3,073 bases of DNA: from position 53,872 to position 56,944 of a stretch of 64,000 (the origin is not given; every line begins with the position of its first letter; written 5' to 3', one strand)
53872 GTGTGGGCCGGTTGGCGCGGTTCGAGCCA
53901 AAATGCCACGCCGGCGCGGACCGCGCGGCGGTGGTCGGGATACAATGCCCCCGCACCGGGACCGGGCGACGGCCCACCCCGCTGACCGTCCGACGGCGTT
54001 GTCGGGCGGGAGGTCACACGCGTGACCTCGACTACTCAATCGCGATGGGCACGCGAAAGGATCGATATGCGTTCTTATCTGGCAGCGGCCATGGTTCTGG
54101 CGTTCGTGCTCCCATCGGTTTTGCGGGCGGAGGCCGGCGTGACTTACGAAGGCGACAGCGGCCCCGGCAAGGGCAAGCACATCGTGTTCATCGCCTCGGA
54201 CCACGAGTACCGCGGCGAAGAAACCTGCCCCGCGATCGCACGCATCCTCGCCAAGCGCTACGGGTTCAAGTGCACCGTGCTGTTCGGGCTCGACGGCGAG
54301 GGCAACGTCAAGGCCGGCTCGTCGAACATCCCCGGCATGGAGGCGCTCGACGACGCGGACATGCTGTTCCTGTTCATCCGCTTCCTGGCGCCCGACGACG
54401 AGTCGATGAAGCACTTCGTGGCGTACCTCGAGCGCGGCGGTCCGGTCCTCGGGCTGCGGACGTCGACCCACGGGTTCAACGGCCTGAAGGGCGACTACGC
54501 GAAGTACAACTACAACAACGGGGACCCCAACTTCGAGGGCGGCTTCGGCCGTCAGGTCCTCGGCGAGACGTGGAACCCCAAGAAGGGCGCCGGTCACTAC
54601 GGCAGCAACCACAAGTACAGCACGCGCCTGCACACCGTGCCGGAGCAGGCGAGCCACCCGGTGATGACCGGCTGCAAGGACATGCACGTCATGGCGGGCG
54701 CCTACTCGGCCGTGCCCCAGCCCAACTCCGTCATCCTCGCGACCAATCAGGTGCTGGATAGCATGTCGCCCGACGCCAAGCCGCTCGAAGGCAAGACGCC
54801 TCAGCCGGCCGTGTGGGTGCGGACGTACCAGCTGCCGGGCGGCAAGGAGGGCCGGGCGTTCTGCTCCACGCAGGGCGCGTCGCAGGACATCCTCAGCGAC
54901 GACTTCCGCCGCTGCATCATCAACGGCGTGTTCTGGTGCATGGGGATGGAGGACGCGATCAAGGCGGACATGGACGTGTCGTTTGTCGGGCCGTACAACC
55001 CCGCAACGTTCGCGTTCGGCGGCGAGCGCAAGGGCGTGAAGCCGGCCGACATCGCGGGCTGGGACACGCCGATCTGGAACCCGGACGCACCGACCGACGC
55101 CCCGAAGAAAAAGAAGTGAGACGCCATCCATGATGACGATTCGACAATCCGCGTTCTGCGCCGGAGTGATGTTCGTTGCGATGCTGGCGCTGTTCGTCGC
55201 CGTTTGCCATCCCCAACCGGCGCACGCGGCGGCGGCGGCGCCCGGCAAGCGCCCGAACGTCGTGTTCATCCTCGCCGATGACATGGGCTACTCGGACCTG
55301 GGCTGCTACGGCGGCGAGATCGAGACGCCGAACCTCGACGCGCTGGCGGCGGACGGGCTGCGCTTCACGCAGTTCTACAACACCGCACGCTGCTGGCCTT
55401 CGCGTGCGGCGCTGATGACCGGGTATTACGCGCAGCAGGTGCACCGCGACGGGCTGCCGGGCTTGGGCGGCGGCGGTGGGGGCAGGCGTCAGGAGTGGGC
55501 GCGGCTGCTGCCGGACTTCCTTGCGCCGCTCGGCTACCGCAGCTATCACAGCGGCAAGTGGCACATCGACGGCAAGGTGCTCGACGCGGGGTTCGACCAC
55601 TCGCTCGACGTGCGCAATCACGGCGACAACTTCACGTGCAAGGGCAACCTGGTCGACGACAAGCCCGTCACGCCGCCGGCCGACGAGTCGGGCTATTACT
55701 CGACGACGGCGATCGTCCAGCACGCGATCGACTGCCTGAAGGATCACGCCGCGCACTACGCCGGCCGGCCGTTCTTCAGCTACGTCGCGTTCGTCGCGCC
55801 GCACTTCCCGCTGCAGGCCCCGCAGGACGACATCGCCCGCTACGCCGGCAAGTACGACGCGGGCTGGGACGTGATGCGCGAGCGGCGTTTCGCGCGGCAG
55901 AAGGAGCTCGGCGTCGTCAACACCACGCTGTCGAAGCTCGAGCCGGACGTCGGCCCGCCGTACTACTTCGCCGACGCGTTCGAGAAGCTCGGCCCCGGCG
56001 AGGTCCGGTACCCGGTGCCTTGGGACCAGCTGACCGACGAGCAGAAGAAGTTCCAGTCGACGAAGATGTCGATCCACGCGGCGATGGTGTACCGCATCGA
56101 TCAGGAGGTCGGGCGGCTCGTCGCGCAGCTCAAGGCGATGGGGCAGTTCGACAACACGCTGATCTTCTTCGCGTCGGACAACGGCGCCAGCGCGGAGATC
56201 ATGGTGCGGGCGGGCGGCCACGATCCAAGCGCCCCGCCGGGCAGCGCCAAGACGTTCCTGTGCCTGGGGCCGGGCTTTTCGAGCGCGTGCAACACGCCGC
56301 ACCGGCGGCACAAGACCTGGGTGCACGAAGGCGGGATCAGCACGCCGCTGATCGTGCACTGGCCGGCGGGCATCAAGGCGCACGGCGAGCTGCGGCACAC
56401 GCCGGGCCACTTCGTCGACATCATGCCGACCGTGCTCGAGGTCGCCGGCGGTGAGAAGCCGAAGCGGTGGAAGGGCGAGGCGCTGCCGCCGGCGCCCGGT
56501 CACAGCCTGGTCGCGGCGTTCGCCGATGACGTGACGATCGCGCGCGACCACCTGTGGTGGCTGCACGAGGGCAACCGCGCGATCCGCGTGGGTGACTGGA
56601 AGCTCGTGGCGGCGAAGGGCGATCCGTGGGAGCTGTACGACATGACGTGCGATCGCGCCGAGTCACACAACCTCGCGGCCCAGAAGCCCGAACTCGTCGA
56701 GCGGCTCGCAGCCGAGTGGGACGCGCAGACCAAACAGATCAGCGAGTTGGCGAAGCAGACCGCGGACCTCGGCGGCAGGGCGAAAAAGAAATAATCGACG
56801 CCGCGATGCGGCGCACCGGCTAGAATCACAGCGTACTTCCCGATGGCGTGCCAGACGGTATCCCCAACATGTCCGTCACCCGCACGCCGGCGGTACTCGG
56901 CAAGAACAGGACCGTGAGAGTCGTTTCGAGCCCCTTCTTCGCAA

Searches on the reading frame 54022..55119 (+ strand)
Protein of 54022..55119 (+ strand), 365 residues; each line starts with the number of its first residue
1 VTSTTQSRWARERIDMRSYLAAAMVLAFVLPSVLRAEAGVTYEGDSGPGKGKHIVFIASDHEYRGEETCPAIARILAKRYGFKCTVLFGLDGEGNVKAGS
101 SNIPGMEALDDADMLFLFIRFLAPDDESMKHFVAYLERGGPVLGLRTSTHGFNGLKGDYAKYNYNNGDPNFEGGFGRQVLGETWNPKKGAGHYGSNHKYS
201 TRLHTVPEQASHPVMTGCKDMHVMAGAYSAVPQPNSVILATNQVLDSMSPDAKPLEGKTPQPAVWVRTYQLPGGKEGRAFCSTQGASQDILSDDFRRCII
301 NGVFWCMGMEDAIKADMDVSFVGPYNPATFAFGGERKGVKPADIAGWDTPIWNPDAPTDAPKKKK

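Call 64: search_protein_families(library=pfam, proteins=[window:54022-55119:+], max_evalue=0.0001)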
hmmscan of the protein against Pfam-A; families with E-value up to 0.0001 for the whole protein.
window:54022-55119:+ (365 aa): 1 family
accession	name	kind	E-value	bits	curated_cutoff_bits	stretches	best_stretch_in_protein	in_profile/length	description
PF06283.17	ThuA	-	4.4e-09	37.3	33.4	1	124-306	64-209/209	Trehalose utilisation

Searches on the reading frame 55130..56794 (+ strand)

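Call 64: search_protein_families(library=pfam, proteins=[window:55130-56794:+], max_evalue=0.0001)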
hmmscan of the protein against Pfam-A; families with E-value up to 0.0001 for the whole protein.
window:55130-56794:+ (554 aa): 3 families
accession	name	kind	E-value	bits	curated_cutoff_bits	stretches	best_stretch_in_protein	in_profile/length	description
PF00884.28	Sulfatase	-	3.5e-56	191.2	25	1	42-440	1-300/301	Sulfatase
PF16347.10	SGSH_C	-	4.6e-11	43.5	29.3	1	395-519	8-135/154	N-sulphoglucosamine sulphohydrolase, C-terminal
PF01663.27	Phosphodiest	-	2.8e-06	27.6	23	0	316-355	184-223/342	Type I phosphodiesterase / nucleotide pyrophosphatase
